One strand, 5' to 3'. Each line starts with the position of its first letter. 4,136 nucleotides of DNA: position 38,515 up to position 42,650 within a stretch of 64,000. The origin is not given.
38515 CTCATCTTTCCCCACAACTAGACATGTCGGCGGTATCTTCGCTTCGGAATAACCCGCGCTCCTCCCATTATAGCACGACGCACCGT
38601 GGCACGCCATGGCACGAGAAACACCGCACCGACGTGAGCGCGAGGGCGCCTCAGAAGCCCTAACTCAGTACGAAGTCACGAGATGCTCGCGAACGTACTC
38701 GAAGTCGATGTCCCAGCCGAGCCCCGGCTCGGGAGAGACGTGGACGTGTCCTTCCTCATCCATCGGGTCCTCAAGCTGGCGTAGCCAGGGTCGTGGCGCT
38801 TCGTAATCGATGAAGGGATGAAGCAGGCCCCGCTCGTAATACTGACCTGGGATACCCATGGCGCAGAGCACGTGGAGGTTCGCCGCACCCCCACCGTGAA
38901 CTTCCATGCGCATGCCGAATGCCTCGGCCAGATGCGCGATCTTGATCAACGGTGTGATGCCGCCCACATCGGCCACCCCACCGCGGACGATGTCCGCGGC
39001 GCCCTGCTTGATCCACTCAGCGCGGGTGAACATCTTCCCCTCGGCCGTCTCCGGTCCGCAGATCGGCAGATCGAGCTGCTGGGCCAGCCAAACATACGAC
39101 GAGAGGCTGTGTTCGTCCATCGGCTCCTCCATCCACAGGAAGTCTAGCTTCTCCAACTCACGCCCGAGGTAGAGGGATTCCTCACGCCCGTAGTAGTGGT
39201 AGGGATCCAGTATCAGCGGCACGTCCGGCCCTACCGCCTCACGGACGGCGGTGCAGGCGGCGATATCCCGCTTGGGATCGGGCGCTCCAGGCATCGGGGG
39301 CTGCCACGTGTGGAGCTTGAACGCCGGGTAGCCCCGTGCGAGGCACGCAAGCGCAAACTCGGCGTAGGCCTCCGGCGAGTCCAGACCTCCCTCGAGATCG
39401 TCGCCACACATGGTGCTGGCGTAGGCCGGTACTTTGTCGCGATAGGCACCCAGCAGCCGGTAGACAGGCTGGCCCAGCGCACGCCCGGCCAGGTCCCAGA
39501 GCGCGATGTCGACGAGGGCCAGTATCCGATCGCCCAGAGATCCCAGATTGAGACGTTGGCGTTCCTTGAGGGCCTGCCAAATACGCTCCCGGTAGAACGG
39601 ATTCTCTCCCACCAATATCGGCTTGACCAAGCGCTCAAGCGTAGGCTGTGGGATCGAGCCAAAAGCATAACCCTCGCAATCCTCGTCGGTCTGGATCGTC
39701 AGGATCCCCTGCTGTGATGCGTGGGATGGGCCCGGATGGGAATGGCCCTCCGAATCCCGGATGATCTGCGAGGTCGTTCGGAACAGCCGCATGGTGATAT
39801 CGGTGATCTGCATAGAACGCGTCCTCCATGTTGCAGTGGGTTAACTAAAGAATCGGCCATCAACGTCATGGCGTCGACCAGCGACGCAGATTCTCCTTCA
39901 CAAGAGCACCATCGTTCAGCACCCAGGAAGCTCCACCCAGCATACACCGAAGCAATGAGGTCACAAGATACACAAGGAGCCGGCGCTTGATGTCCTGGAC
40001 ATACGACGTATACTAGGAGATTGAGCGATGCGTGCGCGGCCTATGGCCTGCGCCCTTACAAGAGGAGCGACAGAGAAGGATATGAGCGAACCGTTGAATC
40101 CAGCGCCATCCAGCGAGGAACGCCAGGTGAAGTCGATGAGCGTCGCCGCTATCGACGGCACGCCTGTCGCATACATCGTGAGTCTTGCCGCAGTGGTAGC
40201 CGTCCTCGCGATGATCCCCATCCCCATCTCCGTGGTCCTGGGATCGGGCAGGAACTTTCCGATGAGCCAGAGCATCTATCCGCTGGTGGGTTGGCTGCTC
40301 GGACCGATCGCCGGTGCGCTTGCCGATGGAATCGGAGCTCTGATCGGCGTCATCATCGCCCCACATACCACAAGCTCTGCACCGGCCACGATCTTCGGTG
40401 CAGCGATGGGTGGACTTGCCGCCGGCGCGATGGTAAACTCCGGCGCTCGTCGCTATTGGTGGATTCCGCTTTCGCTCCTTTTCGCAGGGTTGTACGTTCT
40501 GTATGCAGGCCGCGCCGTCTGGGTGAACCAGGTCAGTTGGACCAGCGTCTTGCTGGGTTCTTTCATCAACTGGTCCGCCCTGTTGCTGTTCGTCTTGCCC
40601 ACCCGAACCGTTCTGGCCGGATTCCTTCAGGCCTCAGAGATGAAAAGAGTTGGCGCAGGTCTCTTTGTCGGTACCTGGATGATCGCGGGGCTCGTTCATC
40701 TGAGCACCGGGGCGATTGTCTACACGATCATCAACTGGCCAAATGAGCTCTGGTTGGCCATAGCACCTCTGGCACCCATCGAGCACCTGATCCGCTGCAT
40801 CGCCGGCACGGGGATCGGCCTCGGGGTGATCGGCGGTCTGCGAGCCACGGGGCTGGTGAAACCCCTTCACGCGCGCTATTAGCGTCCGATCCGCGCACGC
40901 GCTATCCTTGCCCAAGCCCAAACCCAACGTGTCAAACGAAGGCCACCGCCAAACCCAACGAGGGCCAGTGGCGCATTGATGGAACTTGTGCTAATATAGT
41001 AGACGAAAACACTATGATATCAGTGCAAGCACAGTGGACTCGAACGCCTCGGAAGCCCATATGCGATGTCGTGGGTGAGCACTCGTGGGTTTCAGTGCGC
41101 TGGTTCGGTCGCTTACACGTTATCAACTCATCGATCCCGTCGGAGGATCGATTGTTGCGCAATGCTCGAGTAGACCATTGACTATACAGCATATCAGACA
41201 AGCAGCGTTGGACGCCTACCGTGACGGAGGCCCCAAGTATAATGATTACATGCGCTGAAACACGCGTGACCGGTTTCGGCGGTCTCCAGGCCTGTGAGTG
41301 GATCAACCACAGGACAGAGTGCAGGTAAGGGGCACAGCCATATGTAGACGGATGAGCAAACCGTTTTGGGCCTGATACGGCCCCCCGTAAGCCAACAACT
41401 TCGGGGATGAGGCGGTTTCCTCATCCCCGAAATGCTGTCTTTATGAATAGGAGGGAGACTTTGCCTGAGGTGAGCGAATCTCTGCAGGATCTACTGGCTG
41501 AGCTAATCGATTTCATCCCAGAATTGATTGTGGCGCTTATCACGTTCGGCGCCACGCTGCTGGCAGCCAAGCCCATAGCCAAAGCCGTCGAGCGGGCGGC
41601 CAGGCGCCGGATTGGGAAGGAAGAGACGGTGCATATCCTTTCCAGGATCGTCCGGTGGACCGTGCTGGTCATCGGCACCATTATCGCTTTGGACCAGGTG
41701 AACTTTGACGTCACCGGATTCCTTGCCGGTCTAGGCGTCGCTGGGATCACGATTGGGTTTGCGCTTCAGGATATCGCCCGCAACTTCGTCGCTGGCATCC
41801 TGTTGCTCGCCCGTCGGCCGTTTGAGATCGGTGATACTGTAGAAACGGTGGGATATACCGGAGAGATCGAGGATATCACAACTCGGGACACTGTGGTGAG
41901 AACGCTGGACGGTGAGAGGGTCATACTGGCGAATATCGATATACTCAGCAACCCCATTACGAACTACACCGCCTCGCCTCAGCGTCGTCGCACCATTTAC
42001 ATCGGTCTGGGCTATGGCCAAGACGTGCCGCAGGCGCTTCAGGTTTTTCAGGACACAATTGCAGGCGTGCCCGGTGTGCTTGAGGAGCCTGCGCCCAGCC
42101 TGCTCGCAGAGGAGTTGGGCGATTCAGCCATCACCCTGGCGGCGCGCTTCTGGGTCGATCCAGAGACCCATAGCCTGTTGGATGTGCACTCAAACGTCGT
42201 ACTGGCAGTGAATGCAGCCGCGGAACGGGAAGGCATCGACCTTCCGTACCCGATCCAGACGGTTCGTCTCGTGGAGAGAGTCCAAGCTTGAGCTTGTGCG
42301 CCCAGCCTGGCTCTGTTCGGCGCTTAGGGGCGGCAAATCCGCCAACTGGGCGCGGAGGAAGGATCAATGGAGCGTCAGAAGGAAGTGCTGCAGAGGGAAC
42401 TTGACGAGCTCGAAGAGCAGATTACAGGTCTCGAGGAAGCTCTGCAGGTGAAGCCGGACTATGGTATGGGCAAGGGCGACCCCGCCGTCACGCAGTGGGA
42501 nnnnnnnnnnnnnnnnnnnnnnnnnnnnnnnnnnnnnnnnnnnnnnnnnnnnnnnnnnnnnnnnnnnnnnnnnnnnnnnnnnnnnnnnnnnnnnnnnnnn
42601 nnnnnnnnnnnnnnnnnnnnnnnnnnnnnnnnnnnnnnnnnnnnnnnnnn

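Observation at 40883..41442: About 560-nt low-GC non-coding region ending in a strong GC hairpin immediately upstream of the MscS channel gene: candidate structured leader, riboswitch or small RNA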

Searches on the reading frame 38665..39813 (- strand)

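Call 12: search_protein_families(library=pfam, proteins=[window:38665-39813:-], max_evalue=0.1)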
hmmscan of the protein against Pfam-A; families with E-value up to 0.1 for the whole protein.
window:38665-39813:- (382 aa): 2 families
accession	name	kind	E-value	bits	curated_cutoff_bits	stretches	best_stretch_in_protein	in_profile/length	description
PF13378.12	MR_MLE_C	-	1.7e-48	165.6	29.4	1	150-372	2-217/219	Enolase C-terminal domain-like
PF02746.21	MR_MLE_N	-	1.1e-06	29.3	22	1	58-122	58-117/117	Mandelate racemase / muconate lactonizing enzyme, N-terminal domain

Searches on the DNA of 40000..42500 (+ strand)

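Call 3: search_rna_families(source=window, start=40000, end=42500, threshold=evalue, max_evalue=10, show_alignments=3)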
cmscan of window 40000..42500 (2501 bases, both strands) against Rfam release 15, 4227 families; matches with E-value up to 10: 4.
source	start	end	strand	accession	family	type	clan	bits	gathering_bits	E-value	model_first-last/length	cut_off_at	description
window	41398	41442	-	RF00765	mir-337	Gene; miRNA;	-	18.3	80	1.6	1-93/93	no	mir-337 microRNA precursor family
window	41380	41456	-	RF04285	mir-660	Gene; miRNA;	-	17.7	73.3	3.6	1-76/76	no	mir-660 microRNA precursor family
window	40336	40360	-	RF01152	sR1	Gene; snRNA; snoRNA; CD-box;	-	12.5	45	4.8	1-57/57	no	Small nucleolar RNA sR1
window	40402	40451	+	RF01119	sR32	Gene; snRNA; snoRNA; CD-box;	-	11.2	40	9.2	1-57/57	no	Small nucleolar RNA sR32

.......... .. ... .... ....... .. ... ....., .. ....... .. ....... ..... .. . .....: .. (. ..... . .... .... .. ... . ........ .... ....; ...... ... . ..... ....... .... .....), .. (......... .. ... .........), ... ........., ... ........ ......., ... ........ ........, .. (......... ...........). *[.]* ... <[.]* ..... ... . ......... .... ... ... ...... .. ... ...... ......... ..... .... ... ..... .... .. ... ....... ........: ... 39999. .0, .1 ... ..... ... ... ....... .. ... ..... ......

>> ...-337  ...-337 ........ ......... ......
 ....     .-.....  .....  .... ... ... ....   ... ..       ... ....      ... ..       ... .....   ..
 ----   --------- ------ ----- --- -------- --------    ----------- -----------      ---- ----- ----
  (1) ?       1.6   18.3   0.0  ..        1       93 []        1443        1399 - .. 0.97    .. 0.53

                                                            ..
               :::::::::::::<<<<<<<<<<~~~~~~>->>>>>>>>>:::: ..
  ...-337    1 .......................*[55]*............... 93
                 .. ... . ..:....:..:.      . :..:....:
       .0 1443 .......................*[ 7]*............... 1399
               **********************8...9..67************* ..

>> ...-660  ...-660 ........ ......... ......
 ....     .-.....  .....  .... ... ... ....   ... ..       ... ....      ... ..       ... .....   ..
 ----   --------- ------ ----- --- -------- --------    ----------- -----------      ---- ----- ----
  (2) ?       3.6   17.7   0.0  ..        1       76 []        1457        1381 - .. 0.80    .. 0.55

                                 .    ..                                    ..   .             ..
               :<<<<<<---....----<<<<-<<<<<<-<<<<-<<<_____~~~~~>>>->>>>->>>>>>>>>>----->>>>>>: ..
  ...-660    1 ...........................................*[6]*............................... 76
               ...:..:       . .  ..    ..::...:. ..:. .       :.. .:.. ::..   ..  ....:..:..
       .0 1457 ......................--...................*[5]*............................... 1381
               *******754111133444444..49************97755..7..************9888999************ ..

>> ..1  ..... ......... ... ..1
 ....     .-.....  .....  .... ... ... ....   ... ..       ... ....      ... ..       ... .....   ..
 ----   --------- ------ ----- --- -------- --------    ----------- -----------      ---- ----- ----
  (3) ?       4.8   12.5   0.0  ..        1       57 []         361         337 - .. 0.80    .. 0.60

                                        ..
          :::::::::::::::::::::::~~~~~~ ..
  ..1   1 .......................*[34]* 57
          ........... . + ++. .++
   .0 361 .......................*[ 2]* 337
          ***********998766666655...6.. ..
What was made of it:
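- On Any Rfam 15 family, including the c-di-AMP (ydaO/kimA) riboswitch: cmscan of 40000-42500 at E<=10 returned only four chance matches (two to miRNA precursors, two to snoRNAs) at 11-18 bits (call 3).
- Closest known: Terminator/antiterminator leaders. Different: No T-box or riboswitch model matches (call 3).
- No Rfam hit even at E<=10 (call 3).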

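Call 62: build_rna_model(alignment_id=A7, structure=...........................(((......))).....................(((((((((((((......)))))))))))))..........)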
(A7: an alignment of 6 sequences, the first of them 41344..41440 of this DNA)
Model R1 built from alignment A7 (6 sequences, 102 columns); structure: as given.
model positions 99; base pairs 16; branch points 1; effective number of sequences 1.88; information 0.59 bits per position. Calibrated on 0.2 Mb of random sequence (short: E-values are rough).
structure used (alignment columns):
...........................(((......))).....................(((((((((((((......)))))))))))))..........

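Call 64: search_with_rna_model(model_id=R1, sources=[window, L001, L002, L003, L004, L005, L006, L007, L008, L009, L010, L011, L012, L013, L014, L015, L016, L017, L018, L019, L020, L021, L022, L023, L024, L025, L026, L027, L028, L029, L030, L031, L032, L033, L034, L035, L036, L037, L038, L039, L040, L041, L042, L043, L044, L045, L046, L047, L048, L049, L050, L051, L052, L053, L054, L055, L056, L057, L058, L059, L060, L061, L062, L063, L064, L065, L066, L067, L068, L069, L070, L071, L072, L073, L074, L075, L076, L077, L078, L079, L080, L081, L082, L083, L084, L085, L086, L087, L088, L089, L090, L091, L092, L093, L094, L095, L096, L097, L098, L099], max_evalue=1)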
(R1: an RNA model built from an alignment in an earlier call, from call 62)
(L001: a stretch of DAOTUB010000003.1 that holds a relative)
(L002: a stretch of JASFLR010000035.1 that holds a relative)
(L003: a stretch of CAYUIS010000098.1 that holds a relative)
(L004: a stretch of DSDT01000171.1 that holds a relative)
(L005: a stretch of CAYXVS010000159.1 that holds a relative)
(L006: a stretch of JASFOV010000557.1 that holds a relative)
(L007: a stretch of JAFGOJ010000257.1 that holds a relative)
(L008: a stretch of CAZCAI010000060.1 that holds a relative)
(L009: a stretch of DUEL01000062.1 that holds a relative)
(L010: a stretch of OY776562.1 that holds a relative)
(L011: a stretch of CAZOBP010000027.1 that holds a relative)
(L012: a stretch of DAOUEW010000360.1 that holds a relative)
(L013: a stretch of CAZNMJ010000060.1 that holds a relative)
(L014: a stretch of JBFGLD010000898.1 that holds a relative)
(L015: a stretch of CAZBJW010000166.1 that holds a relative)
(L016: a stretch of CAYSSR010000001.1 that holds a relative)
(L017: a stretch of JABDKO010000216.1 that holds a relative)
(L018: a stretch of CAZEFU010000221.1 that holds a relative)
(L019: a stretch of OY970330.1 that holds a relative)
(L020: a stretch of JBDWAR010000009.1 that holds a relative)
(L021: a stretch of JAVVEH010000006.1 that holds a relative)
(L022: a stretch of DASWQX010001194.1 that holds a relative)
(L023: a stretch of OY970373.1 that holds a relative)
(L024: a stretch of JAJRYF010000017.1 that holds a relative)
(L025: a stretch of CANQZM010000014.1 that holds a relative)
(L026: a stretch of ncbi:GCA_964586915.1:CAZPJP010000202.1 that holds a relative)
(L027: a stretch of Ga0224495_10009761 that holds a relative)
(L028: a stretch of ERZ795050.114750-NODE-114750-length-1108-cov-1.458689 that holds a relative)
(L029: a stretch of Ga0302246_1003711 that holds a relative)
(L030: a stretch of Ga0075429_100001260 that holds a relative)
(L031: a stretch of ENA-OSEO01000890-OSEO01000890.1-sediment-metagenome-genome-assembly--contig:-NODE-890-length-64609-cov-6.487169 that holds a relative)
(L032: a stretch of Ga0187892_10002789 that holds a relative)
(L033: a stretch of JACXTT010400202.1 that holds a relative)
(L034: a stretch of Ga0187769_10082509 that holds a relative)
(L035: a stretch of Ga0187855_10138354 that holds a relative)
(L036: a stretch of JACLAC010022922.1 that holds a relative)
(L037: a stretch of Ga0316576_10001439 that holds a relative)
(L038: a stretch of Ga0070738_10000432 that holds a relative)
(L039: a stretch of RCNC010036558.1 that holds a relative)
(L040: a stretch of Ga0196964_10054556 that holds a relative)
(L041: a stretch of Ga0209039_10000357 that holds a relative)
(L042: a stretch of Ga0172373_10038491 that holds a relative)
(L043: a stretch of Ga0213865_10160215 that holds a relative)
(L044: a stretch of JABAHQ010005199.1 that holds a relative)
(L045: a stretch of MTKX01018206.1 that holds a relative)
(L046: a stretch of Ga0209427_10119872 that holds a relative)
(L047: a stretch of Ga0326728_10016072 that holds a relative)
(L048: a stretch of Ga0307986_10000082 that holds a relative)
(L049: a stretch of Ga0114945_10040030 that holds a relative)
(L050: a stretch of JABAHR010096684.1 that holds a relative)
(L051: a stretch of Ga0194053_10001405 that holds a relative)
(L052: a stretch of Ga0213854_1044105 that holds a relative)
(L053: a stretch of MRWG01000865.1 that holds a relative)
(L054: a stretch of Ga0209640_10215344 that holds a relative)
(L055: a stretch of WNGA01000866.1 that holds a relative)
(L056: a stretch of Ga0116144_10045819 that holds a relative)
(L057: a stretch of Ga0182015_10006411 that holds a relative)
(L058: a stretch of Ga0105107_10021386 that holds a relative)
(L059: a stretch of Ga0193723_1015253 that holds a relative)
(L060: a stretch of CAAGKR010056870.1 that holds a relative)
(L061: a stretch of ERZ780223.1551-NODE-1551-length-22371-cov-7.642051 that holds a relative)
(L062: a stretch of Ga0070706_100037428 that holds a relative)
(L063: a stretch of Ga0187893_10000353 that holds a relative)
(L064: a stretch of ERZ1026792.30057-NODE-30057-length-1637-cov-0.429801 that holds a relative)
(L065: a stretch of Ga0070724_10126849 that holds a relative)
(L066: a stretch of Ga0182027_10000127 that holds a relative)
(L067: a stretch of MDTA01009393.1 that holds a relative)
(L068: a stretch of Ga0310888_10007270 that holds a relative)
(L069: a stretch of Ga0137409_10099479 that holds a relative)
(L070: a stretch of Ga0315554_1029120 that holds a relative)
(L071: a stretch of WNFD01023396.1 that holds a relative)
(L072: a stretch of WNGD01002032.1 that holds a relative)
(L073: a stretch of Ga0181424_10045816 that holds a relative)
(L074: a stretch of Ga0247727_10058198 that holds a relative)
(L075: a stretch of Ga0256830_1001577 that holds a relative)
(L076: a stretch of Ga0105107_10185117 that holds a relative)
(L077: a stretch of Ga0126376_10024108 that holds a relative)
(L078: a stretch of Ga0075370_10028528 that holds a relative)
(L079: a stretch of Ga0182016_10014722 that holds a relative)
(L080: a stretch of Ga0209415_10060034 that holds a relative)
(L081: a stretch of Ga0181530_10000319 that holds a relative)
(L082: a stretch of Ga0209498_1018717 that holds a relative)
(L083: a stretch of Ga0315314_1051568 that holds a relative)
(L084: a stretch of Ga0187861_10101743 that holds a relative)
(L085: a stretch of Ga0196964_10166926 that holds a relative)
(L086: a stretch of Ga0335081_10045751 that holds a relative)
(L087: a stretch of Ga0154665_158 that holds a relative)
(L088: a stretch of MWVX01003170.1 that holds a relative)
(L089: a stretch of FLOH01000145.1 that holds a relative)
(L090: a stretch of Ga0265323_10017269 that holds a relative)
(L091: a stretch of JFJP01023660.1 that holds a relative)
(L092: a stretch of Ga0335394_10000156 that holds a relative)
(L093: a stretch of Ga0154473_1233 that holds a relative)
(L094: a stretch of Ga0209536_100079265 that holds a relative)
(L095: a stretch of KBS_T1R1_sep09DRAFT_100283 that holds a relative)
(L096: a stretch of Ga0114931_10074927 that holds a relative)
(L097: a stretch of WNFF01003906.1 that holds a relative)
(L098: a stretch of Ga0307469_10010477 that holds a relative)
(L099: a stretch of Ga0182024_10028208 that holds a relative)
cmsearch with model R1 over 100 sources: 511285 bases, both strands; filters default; matches with E-value up to 1: 4.
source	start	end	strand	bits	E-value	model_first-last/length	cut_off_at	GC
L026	5312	5407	+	101.9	9.3e-24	1-99/99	no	0.5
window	41344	41440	+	93.4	1.6e-21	1-99/99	no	0.57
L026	5358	5485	-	41.9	5e-08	1-99/99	no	0.48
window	41390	41506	-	28.5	0.00017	1-99/99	no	0.51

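Call 65: search_with_rna_model(model_id=R1, sources=[L100, L101, L102, L103, L104, L105, L106, L107, L108, L109, L110, L111, L112, L113, L114, L115, L116, L117, L118, L119, L120, L121, L122, L123, L124, L125, L126, L127, L128, L129, L130, L131, L132], max_evalue=1)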
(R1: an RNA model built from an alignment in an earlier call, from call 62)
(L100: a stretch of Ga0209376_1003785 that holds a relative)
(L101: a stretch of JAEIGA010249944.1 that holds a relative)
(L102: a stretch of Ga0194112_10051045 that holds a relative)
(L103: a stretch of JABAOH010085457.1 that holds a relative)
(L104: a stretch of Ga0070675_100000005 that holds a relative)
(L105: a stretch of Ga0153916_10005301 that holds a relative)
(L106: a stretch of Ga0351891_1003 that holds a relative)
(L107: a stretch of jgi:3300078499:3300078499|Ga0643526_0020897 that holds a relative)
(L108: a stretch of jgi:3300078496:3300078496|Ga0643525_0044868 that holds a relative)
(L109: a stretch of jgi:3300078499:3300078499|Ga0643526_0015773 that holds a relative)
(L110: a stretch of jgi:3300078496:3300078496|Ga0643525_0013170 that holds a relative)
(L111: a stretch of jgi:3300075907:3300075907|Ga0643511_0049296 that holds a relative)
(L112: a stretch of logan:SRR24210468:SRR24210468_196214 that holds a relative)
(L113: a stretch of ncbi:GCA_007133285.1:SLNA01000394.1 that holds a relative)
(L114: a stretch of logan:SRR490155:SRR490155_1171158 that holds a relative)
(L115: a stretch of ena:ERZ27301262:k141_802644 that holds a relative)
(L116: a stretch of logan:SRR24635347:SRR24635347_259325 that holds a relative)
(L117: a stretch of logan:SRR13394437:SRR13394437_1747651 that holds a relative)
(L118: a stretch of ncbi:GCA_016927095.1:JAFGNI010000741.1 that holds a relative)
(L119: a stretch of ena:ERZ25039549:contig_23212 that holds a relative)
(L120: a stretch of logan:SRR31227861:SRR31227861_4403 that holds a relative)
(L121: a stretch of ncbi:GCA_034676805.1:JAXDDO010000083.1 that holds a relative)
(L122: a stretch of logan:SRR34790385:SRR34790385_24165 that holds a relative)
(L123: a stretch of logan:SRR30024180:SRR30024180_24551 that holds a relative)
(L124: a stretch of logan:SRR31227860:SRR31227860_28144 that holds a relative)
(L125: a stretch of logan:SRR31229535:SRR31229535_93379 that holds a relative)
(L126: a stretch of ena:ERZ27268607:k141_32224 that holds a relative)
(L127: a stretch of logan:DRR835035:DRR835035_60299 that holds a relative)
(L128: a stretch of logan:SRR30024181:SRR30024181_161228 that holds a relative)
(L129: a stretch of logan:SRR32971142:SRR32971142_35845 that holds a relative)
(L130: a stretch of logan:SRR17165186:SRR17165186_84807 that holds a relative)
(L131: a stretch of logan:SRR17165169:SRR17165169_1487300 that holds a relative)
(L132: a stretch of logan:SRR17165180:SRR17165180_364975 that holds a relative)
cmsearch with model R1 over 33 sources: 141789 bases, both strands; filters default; matches with E-value up to 1: 46.
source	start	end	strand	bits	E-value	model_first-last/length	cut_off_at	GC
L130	3080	3179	+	102.7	1.6e-24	1-99/99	no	0.6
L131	1082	1181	+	102.7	1.6e-24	1-99/99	no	0.6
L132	670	769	+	102.7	1.6e-24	1-99/99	no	0.6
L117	2539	2638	+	97.4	4.1e-23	1-99/99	no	0.56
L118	1138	1237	+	97.4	4.1e-23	1-99/99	no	0.56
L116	3500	3598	+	93.9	3.3e-22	1-99/99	no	0.55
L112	3555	3650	+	87.2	1.9e-20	1-99/99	no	0.52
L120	2918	3015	+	43.1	6.8e-09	1-99/99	no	0.56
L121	2918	3015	+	43.1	6.8e-09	1-99/99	no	0.56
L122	2918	3015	+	43.1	6.8e-09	1-99/99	no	0.56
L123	2918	3015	+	43.1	6.8e-09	1-99/99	no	0.56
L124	2918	3015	+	43.1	6.8e-09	1-99/99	no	0.56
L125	979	1076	+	43.1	6.8e-09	1-99/99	no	0.56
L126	1860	1957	+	43.1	6.8e-09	1-99/99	no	0.56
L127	1405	1502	+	43.1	6.8e-09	1-99/99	no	0.56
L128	1300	1397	+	43.1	6.8e-09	1-99/99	no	0.56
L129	2918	3013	+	37.8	1.7e-07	1-99/99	no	0.56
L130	3130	3262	-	36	5.1e-07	1-99/99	no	0.55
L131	1132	1264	-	36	5.1e-07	1-99/99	no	0.55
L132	720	852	-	36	5.1e-07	1-99/99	no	0.55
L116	3549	3652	-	33.4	2.3e-06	1-99/99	no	0.51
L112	3600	3698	-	33.3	2.6e-06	1-99/99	no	0.6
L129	2964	3013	-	31.6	7.3e-06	52-99/99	5'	0.54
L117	2589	2709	-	29.4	2.7e-05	1-99/99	no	0.53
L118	1188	1308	-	29.4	2.7e-05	1-99/99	no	0.53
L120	2973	3017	-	28.5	4.7e-05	48-90/99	no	0.53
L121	2973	3017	-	28.5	4.7e-05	48-90/99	no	0.53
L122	2973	3017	-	28.5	4.7e-05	48-90/99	no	0.53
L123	2973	3017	-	28.5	4.7e-05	48-90/99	no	0.53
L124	2973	3017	-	28.5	4.7e-05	48-90/99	no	0.53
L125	1034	1078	-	28.5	4.7e-05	48-90/99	no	0.53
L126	1915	1959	-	28.5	4.7e-05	48-90/99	no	0.53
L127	1460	1504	-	28.5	4.7e-05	48-90/99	no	0.53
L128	1355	1399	-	28.5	4.7e-05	48-90/99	no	0.53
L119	3438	3473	+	26.6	0.00014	56-90/99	no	0.61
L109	3465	3570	+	24.5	0.00052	1-99/99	no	0.58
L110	3465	3570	+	24.5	0.00052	1-99/99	no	0.58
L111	2722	2827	+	24.5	0.00052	1-99/99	no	0.58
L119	3432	3529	-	24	0.00069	1-99/99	no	0.58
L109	3517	3565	-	22.3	0.002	54-90/99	no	0.57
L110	3517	3565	-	22.3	0.002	54-90/99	no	0.57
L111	2774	2822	-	22.3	0.002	54-90/99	no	0.57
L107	3429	3533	+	19.1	0.014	1-99/99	no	0.58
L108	3500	3604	+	19.1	0.014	1-99/99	no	0.58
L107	3481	3524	-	14.2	0.26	59-90/99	no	0.66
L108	3552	3595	-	14.2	0.26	59-90/99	no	0.66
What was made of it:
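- It finds nothing in 16 other Anaerolineae MscS loci or in 80 unrelated RR loci, and only one copy in the window (calls 64, 65).
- Tried and rejected: None carries the element (calls 64, 65).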

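Call 71: search_rna_families(sources=[L026, L107, L109, L112, L113, L116, L117, L119, L120, L130], threshold=gathering)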
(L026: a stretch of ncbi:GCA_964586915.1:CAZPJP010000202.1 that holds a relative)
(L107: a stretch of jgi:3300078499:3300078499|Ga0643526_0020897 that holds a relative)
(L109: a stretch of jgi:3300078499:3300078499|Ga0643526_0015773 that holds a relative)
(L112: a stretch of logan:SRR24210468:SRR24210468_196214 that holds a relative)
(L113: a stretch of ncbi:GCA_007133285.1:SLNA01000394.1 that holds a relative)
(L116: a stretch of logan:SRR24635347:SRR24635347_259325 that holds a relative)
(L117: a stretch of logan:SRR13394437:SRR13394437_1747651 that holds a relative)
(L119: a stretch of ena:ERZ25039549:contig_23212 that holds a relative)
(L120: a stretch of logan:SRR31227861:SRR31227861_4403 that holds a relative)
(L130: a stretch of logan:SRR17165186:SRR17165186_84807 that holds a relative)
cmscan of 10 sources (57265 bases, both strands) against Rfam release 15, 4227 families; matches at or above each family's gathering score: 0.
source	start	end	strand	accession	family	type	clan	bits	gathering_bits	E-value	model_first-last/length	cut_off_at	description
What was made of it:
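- The element is not in Rfam, so it would be new (calls 3, 71).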

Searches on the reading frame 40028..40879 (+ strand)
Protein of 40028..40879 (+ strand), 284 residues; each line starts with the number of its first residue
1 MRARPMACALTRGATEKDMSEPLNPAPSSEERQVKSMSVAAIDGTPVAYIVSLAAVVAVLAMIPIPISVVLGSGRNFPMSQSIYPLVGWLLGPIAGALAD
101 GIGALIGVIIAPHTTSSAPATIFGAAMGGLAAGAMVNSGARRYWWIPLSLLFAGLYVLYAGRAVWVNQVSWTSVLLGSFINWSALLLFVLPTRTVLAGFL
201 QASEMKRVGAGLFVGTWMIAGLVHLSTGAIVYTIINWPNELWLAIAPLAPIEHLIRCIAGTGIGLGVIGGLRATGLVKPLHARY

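Call 12: search_protein_families(library=pfam, proteins=[window:40028-40879:+], max_evalue=0.1)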
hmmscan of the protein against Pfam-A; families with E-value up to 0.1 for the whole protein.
window:40028-40879:+ (284 aa): 1 family
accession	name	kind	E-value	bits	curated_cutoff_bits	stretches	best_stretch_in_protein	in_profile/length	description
PF07155.17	ECF-ribofla_trS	-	0.078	13.4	26.7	0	48-142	8-100/172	ECF-type riboflavin transporter, S component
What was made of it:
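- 40028..40882 (+): Upstream gene: 284-aa multi-pass membrane protein with a weak resemblance to an ECF S-component. It is conserved next to the RR gene in most relatives. Pfam weak hit PF07155 (call 12).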

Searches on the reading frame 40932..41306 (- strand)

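Call 12: search_protein_families(library=pfam, proteins=[window:40932-41306:-], max_evalue=0.1)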
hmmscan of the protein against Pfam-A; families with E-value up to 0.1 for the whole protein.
window:40932-41306:- (124 aa): 2 families
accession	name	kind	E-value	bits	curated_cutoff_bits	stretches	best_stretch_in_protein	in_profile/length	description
PF21533.2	EHMT1-2_CRR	-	0.021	15.6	27.5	1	51-95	23-67/94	Histone-lysine N-methyltransferase EHMT1/EHMT2, Cys-rich region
PF15251.11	TAPR1-like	-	0.053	13.8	27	1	26-79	84-135/249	Telomere attrition and p53 response 1 protein-like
